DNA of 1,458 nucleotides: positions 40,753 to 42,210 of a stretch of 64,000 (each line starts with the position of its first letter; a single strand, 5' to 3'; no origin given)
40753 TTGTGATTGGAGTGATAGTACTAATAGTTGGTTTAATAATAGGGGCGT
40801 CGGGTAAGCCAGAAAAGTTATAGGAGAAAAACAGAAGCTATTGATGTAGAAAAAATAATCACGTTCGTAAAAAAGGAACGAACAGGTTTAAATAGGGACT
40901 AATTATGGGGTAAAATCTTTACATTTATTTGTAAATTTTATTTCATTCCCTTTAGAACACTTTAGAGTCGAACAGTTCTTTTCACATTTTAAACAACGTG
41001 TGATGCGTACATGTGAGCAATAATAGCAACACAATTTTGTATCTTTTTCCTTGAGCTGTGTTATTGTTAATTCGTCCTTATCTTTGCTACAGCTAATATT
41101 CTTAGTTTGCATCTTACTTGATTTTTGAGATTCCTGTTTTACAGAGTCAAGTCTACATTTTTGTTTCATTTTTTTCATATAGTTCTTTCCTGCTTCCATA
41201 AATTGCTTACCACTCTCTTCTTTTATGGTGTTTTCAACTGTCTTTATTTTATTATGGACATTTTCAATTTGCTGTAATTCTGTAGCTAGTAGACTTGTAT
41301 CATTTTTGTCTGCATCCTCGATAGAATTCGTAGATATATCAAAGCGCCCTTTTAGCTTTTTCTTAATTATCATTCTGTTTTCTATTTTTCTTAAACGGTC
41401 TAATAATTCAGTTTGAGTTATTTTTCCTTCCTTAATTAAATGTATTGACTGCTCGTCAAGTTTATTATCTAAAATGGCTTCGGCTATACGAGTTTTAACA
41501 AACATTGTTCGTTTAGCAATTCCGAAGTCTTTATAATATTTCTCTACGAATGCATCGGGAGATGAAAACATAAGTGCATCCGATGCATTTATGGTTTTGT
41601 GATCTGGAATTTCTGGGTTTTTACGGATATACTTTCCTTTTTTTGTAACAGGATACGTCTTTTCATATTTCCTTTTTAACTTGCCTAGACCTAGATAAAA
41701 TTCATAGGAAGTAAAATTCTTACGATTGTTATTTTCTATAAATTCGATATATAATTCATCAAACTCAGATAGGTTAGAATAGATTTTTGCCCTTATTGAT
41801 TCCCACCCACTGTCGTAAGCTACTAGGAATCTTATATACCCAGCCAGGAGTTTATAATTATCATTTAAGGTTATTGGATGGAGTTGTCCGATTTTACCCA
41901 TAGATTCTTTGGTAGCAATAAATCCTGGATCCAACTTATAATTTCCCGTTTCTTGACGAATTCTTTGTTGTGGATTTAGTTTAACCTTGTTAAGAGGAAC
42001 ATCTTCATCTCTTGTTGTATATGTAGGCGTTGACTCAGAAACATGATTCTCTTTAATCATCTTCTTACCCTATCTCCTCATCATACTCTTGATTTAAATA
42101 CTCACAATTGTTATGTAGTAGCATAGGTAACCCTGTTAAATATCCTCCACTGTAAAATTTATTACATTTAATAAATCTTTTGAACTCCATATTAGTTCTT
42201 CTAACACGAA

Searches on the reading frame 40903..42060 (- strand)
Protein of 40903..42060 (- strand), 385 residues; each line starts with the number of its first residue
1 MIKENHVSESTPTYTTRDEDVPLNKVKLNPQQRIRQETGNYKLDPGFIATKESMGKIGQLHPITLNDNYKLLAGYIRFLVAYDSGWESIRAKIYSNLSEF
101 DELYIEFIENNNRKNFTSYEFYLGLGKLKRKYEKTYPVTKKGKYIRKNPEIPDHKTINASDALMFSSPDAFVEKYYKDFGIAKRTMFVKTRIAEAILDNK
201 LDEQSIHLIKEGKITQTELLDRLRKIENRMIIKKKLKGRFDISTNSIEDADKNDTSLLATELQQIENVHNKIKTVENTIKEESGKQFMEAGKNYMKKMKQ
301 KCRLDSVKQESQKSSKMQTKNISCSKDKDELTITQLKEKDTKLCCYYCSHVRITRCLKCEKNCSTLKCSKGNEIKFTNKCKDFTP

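Call 13: search_protein_families(library=pfam, proteins=[window:40903-42060:-], max_evalue=0.01)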
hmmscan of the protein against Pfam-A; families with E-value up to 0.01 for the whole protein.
window:40903-42060:- (385 aa): 0 families

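Call 54: search_protein_families(library=pfam, proteins=[window:40903-42060:-], max_evalue=1)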
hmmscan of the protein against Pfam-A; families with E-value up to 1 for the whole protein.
window:40903-42060:- (385 aa): 1 family
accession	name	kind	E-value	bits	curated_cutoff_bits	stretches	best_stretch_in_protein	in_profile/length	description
PF25755.1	Phage_T3_1_05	-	0.089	13.2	27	0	321-351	34-65/73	Enterobacteria phage T3 gene 1.05 protein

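Call 57: search_protein_families(library=padloc, proteins=[window:40903-42060:-], max_evalue=0.1)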
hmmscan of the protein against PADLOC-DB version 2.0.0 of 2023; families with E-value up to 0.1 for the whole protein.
window:40903-42060:- (385 aa): 0 families

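Call 58: search_protein_families(library=phrogs, proteins=[window:40903-42060:-], max_evalue=0.1)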
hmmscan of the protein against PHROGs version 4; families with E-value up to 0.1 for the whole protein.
window:40903-42060:- (385 aa): 8 families
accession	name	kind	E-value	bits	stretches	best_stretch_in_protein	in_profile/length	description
phrog_4715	-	DNA, RNA and nucleotide metabolism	2e-13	50.6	1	50-332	174-447/630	ParB-like partition protein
phrog_3264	-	DNA, RNA and nucleotide metabolism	3.1e-09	37.9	1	51-336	76-308/337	ParB-like partition protein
phrog_12047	-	DNA, RNA and nucleotide metabolism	2e-06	28.6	1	26-278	6-241/301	ParB-like partition nuclease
phrog_620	-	DNA, RNA and nucleotide metabolism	4.5e-05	24.6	1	49-101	34-86/217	ParB-like partition protein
phrog_17439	-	unknown function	0.0014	19.2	1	51-159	44-150/240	-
phrog_8071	-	DNA, RNA and nucleotide metabolism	0.0038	17.5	1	49-112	31-95/389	ParB-like partition protein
phrog_20739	-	tail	0.022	15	1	257-367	221-333/336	tail length tape measure protein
phrog_940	-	DNA, RNA and nucleotide metabolism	0.027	14.7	1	51-120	33-101/388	nuclease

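Call 98: search_protein_families(library=ncbifam, proteins=[window:40903-42060:-], max_evalue=0.1)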
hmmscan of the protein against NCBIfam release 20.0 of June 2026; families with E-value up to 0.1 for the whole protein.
window:40903-42060:- (385 aa): 2 families
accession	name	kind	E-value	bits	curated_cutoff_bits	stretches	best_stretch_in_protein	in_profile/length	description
TIGR00180.1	parB_part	domain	0.0015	18.3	58.45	1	66-136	54-123/186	ParB/RepB/Spo0J family partition protein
TIGR01027.1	proB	equivalog_domain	0.015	14.5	186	1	195-297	227-330/363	glutamate 5-kinase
